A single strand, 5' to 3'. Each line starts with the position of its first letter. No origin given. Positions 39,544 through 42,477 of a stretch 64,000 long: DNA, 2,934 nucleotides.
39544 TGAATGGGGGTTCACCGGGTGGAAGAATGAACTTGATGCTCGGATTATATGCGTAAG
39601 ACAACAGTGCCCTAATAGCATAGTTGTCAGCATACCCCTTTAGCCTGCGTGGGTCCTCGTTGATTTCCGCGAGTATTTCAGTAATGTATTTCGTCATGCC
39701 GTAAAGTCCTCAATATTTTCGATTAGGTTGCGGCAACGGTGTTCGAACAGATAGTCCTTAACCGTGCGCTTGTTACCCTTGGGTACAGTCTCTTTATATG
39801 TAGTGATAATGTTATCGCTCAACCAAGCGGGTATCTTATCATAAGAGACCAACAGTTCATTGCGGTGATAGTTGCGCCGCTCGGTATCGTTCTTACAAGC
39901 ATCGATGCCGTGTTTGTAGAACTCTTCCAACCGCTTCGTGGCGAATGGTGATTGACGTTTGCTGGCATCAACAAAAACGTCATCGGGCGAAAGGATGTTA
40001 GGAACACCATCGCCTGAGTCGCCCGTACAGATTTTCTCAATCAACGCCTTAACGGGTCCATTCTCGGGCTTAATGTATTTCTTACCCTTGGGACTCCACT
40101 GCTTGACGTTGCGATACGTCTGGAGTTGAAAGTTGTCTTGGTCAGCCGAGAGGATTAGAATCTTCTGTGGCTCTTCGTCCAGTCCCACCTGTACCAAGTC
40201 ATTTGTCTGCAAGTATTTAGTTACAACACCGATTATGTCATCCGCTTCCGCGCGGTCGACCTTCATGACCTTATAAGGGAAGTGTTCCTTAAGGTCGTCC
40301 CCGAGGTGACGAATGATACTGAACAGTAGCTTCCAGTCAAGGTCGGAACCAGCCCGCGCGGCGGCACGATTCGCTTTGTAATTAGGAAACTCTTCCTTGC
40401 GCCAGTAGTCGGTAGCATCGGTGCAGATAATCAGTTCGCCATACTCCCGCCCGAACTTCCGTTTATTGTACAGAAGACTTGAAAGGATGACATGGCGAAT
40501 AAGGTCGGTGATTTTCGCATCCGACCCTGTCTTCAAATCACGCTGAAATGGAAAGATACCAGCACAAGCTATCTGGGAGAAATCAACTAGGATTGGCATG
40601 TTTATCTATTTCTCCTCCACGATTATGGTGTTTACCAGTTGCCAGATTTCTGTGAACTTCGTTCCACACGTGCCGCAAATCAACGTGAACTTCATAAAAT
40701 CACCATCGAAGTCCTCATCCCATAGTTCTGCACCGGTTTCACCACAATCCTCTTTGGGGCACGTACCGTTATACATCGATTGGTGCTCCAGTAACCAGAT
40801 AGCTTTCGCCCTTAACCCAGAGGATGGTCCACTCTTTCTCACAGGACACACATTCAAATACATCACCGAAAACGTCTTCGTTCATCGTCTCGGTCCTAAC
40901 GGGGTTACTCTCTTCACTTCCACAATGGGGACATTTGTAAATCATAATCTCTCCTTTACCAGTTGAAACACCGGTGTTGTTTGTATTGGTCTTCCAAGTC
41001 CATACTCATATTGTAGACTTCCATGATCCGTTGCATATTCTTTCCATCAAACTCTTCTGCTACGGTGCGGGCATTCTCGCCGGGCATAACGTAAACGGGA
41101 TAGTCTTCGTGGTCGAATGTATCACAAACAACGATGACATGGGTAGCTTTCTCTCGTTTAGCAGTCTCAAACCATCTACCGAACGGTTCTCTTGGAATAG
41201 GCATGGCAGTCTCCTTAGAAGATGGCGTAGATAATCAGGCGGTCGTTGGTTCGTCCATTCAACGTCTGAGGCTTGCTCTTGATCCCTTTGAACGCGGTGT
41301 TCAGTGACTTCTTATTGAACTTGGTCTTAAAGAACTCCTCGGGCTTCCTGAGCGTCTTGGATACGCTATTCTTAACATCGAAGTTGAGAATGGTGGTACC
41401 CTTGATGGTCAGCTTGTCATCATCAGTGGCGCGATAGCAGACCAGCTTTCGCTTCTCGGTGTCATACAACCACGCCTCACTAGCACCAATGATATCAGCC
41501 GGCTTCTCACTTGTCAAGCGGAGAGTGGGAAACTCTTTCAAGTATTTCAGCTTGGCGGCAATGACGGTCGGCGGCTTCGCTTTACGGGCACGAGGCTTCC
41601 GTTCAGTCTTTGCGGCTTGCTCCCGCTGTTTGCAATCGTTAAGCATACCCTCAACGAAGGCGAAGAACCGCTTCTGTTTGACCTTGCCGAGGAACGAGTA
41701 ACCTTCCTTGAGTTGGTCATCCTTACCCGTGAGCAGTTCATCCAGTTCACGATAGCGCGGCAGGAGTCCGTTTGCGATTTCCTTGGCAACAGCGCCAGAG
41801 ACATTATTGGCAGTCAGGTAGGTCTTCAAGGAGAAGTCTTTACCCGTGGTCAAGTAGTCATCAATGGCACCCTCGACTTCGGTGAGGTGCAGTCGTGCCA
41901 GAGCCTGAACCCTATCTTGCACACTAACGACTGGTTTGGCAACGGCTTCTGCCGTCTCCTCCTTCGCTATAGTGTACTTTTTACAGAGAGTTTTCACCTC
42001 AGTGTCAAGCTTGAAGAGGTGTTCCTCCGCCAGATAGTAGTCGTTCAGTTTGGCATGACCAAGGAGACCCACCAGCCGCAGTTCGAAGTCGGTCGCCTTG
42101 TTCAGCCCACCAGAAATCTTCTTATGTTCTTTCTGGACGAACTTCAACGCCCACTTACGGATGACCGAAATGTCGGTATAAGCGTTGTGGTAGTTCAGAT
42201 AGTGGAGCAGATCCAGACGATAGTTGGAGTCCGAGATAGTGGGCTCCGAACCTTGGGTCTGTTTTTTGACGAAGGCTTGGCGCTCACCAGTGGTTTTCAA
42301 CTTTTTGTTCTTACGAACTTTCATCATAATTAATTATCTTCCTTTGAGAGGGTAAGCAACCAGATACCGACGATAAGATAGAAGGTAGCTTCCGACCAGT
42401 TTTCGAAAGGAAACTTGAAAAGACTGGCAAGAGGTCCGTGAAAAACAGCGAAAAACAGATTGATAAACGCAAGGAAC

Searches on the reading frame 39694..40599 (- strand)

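Call 11: search_protein_families(library=phrogs, proteins=[window:39694-40599:-], max_evalue=0.00001)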
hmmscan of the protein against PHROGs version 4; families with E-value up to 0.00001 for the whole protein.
window:39694-40599:- (301 aa): 1 family
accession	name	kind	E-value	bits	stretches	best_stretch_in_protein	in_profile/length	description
phrog_107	-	DNA, RNA and nucleotide metabolism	4.4e-43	149.2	1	3-300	122-407/542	exonuclease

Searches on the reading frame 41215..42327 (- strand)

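Call 11: search_protein_families(library=phrogs, proteins=[window:41215-42327:-], max_evalue=0.00001)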
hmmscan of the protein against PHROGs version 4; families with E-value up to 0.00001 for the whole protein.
window:41215-42327:- (370 aa): 1 family
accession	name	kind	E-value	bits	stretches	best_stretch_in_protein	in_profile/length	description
phrog_11903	-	unknown function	1.2e-57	196.7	1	2-367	1-380/383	-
